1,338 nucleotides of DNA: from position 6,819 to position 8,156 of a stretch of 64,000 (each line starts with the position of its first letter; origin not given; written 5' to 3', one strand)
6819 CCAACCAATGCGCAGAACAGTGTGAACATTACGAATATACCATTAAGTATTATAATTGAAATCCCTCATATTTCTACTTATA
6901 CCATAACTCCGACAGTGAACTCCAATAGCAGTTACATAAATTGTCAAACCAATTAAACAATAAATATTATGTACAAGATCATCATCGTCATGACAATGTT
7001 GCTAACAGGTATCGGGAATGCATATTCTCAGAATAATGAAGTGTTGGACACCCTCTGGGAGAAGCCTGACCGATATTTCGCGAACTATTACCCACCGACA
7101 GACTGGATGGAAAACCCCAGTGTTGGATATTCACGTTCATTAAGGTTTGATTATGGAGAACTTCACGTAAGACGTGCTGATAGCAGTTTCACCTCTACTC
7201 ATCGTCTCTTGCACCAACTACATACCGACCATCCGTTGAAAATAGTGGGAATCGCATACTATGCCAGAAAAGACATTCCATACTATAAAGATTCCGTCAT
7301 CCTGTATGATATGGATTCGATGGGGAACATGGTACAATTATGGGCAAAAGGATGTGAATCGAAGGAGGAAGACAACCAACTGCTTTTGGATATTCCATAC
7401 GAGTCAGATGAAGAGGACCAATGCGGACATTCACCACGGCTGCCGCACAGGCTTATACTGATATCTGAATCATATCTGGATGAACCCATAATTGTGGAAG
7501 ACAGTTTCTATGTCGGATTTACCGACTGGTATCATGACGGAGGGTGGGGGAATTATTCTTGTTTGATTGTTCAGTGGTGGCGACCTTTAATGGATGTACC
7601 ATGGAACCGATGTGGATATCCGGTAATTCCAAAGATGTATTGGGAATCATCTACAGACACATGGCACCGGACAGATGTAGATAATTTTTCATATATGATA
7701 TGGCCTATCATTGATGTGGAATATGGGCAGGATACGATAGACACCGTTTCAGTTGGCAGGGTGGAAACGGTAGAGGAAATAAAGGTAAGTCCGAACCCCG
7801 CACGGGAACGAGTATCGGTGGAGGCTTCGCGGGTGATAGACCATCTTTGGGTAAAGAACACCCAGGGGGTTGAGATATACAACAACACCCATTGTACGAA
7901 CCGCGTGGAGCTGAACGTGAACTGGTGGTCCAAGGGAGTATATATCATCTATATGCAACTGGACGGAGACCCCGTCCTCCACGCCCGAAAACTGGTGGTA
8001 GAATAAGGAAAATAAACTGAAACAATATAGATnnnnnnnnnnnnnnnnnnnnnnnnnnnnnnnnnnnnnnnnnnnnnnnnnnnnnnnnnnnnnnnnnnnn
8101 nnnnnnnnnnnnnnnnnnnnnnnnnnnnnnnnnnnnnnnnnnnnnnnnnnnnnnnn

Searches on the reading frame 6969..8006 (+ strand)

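Call 55: search_protein_families(library=pfam, proteins=[window:6969-8006:+], max_evalue=0.001)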
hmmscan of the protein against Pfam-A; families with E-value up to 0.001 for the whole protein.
window:6969-8006:+ (345 aa): 1 family
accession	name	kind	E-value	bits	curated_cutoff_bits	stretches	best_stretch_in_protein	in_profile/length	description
PF18962.6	Por_Secre_tail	-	6.1e-05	23.7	27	1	274-335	2-68/75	Secretion system C-terminal sorting domain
